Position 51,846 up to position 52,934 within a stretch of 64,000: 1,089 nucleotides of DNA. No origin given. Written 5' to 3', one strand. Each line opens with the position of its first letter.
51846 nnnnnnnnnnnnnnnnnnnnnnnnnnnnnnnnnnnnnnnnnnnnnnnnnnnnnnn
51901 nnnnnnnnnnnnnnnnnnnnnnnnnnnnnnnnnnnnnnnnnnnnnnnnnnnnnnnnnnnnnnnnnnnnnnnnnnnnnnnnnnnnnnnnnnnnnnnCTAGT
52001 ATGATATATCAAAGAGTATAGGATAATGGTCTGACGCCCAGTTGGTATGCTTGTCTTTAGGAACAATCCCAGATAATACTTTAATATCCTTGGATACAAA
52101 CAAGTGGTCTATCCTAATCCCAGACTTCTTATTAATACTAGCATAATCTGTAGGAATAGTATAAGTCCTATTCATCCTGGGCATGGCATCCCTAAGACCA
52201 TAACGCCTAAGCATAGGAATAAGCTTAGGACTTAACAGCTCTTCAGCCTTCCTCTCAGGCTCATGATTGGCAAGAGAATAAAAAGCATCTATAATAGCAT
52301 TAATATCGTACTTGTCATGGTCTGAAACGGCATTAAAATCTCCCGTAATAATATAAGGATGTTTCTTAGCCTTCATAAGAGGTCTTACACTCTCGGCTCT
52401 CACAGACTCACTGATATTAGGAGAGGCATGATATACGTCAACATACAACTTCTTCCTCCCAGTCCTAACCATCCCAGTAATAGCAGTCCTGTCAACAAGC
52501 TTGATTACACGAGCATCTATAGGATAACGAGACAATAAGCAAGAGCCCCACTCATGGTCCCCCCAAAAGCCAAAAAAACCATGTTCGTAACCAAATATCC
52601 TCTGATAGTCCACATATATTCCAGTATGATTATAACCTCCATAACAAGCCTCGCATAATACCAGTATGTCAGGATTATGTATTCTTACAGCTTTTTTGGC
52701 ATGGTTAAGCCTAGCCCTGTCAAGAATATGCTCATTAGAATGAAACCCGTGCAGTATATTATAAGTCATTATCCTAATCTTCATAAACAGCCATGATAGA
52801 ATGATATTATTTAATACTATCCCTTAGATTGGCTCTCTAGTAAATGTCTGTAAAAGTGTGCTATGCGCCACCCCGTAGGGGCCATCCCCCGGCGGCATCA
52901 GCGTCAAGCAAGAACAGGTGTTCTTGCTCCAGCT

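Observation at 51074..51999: Secreted cytochrome-b5-like protein with a 43-residue Asp/Glu/Tyr/Trp-only tract, coupled to a DoxX-like membrane protein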

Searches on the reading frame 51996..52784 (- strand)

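Call 3: search_protein_families(library=pfam, proteins=[window:51996-52784:-], max_evalue=1)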
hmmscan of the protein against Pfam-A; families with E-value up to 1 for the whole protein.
window:51996-52784:- (262 aa): 4 families
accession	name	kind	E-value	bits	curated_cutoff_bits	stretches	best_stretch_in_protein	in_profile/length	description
PF03372.29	Exo_endo_phos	-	3.8e-19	69.7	24.5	1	6-253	1-225/225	Endonuclease/Exonuclease/phosphatase family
PF14529.12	Exo_endo_phos_2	-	4.7e-06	26.9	27.4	2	219-256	81-116/117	Endonuclease-reverse transcriptase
PF23226.1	Exo_endo_phos_PGAP2IP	-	0.083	12.6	27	1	76-156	75-164/239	PGAP2IP, C-terminal nuclease-like domain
PF05301.17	Acetyltransf_16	-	0.16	12.2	27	0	98-115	72-89/173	GNAT acetyltransferase, Mec-17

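Call 4: search_protein_families(library=ncbifam, proteins=[window:51996-52784:-], max_evalue=1)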
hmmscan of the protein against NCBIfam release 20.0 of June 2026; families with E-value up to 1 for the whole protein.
window:51996-52784:- (262 aa): 3 families
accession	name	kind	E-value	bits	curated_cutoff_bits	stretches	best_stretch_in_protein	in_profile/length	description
TIGR00633.1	xth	equivalog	1.5e-07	31.3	99.05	1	138-260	138-254/255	exodeoxyribonuclease III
TIGR00195.1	exoDNase_III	equivalog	6.2e-05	22.7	182.55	1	139-258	136-252/254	exodeoxyribonuclease III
NF003842.0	PRK05421.1-4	equivalog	0.0037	16.7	144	0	133-154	168-189/259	endonuclease/exonuclease/phosphatase family protein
